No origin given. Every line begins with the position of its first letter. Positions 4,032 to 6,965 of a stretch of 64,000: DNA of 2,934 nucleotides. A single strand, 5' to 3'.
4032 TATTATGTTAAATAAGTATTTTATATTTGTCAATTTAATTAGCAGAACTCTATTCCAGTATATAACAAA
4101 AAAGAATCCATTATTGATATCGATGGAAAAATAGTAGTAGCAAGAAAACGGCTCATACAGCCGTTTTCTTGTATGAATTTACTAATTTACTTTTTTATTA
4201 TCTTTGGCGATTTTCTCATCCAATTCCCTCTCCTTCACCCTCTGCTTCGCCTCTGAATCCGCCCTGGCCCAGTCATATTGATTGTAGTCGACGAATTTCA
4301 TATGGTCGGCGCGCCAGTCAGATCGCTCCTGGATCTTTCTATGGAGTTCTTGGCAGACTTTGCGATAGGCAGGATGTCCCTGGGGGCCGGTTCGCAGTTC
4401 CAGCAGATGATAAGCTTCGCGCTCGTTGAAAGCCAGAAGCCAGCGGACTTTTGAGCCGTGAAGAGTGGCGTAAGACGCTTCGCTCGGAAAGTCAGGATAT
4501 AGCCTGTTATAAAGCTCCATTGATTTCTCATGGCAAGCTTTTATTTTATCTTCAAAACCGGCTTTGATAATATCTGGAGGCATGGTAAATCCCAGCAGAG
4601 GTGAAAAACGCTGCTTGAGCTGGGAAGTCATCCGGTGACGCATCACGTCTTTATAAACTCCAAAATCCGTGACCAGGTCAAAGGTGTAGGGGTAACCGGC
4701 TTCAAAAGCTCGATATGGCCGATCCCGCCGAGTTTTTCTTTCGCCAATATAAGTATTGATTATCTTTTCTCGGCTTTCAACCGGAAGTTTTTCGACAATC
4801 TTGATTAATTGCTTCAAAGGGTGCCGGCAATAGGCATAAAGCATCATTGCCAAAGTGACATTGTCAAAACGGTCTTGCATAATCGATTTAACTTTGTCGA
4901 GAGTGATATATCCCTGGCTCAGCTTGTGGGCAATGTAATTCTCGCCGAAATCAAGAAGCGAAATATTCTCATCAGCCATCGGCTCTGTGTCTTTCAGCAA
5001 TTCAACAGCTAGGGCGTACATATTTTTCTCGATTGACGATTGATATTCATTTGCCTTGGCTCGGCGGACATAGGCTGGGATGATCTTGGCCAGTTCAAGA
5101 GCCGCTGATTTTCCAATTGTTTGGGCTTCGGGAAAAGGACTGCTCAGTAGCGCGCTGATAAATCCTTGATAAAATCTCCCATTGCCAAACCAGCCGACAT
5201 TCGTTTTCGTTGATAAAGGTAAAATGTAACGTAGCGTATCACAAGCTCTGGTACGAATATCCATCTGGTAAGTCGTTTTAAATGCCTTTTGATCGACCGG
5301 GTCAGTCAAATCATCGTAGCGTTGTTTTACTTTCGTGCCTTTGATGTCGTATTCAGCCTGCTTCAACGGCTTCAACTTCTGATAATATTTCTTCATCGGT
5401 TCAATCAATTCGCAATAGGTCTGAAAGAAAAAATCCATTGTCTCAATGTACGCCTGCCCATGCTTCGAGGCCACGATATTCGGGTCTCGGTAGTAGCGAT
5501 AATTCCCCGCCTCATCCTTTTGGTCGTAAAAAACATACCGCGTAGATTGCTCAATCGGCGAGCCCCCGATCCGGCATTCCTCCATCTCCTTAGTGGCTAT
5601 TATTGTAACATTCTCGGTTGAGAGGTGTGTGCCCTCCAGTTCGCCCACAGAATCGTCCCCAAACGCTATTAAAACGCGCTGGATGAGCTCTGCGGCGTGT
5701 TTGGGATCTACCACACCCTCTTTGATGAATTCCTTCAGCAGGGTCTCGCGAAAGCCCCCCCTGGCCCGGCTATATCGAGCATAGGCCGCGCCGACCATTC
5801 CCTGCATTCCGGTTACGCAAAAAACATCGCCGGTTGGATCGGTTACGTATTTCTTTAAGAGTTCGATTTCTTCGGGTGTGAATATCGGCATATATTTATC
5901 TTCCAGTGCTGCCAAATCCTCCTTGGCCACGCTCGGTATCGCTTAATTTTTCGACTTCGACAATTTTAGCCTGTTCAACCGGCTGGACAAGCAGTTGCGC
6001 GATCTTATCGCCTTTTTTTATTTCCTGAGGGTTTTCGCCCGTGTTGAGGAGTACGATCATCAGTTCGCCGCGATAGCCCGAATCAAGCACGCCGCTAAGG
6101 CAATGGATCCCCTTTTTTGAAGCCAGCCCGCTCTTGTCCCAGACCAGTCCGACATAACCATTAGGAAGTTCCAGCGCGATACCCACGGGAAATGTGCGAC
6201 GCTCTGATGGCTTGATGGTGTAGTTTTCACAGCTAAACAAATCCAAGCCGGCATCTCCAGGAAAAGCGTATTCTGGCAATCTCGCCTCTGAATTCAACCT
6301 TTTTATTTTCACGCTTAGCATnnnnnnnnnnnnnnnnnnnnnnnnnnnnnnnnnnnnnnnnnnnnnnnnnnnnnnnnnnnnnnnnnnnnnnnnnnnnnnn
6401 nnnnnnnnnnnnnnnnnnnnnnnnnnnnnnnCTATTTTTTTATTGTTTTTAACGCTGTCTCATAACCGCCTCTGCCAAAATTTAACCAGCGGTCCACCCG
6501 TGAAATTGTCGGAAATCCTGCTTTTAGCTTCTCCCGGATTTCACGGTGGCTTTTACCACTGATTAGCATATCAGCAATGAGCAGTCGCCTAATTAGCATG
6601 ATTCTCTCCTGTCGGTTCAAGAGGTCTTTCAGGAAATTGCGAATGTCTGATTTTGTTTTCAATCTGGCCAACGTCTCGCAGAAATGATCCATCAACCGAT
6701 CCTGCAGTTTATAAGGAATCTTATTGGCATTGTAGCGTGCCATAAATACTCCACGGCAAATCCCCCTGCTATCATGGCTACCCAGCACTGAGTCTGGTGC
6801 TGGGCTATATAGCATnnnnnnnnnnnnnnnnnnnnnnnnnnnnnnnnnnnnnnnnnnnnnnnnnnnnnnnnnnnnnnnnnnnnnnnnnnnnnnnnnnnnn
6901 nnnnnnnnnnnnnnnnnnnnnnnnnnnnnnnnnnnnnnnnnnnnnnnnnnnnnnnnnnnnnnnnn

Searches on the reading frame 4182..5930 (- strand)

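Call 51: search_protein_families(library=pfam, proteins=[window:4182-5930:-], max_evalue=0.0001)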
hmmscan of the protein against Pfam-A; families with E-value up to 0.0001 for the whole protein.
window:4182-5930:- (582 aa): 1 family
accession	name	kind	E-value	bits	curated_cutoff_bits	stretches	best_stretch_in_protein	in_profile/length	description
PF02511.20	Thy1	-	5.9e-30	104.9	24.8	2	63-285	30-190/191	Thymidylate synthase complementing protein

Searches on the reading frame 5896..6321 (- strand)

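Call 51: search_protein_families(library=pfam, proteins=[window:5896-6321:-], max_evalue=0.0001)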
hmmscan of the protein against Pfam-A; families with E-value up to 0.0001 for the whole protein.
window:5896-6321:- (141 aa): 2 families
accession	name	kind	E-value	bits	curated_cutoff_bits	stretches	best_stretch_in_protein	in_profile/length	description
PF00692.24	dUTPase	-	3e-34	118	22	1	12-140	2-129/129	dUTPase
PF22769.1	DCD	-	1e-06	29.4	27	1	49-113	86-151/153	dCTP deaminase-like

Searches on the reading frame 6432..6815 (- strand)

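Call 54: search_protein_families(library=pfam, proteins=[window:6432-6815:-], max_evalue=0.0001)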
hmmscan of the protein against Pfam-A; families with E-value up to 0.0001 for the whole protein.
window:6432-6815:- (127 aa): 1 family
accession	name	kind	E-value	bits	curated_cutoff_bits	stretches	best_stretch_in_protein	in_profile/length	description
PF01371.25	Trp_repressor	-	5.2e-16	58.9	27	1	42-124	3-86/88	Trp repressor protein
